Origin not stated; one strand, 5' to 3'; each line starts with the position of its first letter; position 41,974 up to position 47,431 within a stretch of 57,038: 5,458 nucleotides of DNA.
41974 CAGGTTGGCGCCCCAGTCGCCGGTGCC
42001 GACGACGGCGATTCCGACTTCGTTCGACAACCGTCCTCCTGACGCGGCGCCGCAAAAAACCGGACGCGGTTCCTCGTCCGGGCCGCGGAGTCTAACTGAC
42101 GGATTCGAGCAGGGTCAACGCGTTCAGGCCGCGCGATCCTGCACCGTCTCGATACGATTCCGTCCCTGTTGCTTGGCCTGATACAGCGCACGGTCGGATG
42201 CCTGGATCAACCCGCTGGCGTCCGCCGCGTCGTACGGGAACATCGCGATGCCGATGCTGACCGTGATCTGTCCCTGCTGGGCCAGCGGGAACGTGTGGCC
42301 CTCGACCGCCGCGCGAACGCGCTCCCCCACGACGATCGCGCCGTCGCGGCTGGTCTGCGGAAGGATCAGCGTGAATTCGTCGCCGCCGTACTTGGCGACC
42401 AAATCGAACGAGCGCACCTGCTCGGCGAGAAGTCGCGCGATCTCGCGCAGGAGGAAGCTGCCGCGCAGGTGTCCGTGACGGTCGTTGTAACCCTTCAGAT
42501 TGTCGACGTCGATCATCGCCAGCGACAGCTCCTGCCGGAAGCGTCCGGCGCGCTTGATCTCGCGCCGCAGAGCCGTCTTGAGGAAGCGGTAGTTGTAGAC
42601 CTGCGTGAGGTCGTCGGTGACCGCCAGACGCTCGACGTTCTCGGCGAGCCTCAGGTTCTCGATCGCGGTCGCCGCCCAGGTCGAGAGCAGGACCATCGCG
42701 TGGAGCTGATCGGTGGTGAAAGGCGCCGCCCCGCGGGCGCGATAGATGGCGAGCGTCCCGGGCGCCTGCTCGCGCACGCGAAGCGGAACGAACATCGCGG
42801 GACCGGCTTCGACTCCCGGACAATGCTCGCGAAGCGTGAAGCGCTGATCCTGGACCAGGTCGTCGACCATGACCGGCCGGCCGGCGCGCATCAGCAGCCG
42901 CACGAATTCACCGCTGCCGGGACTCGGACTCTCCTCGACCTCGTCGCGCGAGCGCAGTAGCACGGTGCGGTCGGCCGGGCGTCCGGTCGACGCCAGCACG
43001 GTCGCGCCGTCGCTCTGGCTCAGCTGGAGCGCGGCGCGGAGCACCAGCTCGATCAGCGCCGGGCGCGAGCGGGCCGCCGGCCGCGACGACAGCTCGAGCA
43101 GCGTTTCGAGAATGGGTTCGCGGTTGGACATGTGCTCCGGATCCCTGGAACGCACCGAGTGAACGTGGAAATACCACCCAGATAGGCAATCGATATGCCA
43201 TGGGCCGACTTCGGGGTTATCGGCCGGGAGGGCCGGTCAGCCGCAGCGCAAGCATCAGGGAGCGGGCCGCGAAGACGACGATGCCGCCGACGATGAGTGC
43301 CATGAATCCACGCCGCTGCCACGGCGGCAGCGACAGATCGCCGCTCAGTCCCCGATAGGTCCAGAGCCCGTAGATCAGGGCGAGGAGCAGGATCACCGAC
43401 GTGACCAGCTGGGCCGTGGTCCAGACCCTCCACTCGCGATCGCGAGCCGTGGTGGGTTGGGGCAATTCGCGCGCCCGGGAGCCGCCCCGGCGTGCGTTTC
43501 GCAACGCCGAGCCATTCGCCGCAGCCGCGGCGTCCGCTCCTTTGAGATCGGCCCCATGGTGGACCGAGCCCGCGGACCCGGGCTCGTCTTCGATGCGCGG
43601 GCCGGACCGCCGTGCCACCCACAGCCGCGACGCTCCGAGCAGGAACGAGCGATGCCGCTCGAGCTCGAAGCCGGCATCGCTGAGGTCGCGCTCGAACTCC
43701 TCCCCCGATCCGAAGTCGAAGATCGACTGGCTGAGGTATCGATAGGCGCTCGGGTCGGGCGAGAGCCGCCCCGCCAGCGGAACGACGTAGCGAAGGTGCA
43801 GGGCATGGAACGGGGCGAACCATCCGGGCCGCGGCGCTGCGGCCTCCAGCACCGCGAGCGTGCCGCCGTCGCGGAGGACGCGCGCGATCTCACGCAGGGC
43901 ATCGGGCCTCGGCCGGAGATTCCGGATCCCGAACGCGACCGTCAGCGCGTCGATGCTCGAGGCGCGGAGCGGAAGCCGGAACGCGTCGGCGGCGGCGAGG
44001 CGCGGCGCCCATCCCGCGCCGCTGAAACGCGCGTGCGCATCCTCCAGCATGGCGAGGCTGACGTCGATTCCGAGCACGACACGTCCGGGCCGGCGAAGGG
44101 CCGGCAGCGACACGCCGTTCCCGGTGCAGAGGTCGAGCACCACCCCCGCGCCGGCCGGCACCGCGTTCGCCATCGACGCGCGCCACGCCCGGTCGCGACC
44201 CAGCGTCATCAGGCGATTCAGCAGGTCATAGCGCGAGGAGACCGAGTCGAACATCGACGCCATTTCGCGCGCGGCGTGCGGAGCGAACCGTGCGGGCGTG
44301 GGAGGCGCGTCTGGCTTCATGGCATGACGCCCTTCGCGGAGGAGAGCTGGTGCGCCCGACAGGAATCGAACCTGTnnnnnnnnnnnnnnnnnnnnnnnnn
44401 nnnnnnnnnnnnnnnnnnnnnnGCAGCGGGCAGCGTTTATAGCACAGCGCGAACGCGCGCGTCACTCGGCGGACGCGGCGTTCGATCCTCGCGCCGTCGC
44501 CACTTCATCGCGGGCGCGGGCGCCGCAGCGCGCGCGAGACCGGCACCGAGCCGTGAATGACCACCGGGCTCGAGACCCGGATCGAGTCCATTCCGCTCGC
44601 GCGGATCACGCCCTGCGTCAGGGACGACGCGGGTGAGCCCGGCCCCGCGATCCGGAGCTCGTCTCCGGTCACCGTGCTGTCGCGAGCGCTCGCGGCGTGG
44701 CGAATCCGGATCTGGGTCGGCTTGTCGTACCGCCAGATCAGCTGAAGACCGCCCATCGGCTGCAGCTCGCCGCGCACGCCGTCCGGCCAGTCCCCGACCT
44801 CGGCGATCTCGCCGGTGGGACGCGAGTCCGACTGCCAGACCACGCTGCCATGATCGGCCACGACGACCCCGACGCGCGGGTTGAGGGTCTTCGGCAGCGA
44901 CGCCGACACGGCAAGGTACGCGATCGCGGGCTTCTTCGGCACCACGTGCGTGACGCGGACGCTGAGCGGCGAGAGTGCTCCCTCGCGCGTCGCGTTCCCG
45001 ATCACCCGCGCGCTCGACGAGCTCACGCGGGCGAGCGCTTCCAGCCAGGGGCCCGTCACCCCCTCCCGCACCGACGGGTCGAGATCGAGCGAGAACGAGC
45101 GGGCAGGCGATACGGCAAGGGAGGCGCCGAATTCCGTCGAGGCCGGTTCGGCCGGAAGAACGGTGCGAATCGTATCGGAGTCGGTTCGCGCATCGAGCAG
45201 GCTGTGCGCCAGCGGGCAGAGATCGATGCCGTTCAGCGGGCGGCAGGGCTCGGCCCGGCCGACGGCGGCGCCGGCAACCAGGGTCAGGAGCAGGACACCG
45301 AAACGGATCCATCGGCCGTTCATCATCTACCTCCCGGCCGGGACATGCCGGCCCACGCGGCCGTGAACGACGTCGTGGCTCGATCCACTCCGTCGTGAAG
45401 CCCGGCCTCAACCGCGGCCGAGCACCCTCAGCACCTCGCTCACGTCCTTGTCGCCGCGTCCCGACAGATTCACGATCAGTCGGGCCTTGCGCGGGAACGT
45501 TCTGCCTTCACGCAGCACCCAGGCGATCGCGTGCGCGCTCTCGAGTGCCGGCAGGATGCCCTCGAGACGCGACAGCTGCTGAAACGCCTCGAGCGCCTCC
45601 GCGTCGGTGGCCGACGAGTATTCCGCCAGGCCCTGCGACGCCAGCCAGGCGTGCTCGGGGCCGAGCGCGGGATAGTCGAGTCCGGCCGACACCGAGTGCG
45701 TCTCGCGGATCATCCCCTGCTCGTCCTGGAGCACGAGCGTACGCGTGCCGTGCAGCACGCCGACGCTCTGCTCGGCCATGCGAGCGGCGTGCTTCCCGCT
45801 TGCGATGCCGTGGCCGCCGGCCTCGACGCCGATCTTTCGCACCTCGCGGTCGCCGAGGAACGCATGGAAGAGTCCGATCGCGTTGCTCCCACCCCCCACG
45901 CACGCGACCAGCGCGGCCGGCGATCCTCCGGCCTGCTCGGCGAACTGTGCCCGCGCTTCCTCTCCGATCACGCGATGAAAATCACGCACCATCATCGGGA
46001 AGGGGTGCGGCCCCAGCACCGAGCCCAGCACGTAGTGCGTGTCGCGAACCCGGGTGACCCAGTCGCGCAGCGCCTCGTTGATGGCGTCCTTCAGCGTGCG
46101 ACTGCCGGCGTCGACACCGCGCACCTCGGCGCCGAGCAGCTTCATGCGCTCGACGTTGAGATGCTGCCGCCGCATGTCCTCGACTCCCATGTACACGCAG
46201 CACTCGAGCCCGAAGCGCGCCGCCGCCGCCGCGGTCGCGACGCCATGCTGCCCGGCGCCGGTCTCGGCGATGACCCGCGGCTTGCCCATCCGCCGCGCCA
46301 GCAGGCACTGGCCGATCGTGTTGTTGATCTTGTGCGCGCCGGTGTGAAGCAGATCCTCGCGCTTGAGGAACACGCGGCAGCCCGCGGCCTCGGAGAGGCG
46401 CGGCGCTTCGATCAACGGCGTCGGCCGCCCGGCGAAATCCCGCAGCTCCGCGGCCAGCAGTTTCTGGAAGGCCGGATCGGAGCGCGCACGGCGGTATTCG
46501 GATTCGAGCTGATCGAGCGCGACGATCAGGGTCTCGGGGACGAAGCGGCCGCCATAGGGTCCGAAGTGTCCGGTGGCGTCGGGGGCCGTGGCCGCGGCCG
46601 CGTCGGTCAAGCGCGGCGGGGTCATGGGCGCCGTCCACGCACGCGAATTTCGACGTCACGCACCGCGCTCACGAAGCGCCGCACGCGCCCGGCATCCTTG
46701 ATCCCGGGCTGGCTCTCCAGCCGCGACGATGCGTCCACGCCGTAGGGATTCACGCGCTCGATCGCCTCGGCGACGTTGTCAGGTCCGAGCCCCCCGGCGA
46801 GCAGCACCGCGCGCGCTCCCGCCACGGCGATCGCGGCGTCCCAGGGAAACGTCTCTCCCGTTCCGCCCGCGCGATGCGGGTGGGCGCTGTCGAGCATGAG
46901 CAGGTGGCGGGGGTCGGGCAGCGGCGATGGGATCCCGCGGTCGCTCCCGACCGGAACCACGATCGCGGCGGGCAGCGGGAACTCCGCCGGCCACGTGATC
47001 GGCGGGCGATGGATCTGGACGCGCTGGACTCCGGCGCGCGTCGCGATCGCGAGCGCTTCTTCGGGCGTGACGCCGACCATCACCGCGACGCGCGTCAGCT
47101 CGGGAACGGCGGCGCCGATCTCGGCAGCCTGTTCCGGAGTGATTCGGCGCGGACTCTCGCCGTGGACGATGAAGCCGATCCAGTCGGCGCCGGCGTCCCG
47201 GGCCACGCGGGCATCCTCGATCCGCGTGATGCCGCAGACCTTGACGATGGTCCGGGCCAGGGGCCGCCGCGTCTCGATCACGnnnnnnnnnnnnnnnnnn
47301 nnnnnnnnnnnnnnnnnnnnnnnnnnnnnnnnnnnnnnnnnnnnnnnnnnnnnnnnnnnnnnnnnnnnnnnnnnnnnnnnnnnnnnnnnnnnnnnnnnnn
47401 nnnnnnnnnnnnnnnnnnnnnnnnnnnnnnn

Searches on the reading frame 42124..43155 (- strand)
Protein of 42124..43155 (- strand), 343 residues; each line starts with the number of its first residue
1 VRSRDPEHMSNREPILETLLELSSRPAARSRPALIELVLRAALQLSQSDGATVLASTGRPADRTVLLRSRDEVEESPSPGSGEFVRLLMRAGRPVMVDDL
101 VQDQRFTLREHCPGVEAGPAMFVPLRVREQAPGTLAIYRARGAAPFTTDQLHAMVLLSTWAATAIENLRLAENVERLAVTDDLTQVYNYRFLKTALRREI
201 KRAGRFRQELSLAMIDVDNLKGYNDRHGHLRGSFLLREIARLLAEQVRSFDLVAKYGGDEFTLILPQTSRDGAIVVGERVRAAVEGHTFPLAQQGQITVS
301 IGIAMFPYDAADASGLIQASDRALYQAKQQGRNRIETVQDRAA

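Call 32: search_protein_families(library=pfam, proteins=[window:42124-43155:-])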
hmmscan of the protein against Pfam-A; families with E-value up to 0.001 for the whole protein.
window:42124-43155:- (343 aa): 4 families
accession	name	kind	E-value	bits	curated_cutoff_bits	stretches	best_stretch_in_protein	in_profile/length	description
PF00990.26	GGDEF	-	3.3e-43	147.7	23.8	1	178-334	1-161/161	Diguanylate cyclase, GGDEF domain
PF13185.12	GAF_2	-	6.7e-12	46.2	28.6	1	29-166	2-136/136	GAF domain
PF01590.32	GAF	-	6.2e-09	36.9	22.4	1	33-165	4-133/133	GAF domain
PF13492.12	GAF_3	-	2.3e-08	34.9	27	1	113-167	76-129/129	GAF domain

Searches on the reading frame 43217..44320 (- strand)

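Call 32: search_protein_families(library=pfam, proteins=[window:43217-44320:-])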
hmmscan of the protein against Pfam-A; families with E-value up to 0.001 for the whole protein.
window:43217-44320:- (367 aa): 6 families
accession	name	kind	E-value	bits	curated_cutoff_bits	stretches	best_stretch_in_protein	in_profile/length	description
PF01209.24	Ubie_methyltran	-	1.7e-34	119.7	20.1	1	20-230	9-225/233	ubiE/COQ5 methyltransferase family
PF08241.18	Methyltransf_11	-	1.9e-15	57.7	21.2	1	62-156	1-94/95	Methyltransferase domain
PF13649.12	Methyltransf_25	-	1.2e-14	55.2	27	1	61-153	1-97/97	Methyltransferase domain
PF08242.18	Methyltransf_12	-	1.2e-07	32.8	30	1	62-155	1-98/98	Methyltransferase domain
PF13489.12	Methyltransf_23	-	4.5e-07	30.2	27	1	56-221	21-162/164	Methyltransferase domain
PF13847.12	Methyltransf_31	-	1.2e-05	25.5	27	1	59-160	5-112/145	Methyltransferase domain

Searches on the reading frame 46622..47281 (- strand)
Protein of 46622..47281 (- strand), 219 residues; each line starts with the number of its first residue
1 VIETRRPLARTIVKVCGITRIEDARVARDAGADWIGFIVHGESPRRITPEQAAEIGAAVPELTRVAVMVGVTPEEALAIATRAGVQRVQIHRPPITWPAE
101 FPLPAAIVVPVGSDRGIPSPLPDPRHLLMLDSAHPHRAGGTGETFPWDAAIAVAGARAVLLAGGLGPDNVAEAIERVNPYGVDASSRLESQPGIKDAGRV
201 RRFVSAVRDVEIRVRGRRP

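Call 33: search_protein_families(library=pfam, proteins=[window:46622-47281:-])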
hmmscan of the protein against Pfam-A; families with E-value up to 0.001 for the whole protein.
window:46622-47281:- (219 aa): 1 family
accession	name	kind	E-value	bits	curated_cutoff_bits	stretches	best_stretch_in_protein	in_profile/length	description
PF00697.28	PRAI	-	1.7e-29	103.4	22.7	1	13-205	1-192/193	N-(5'phosphoribosyl)anthranilate (PRA) isomerase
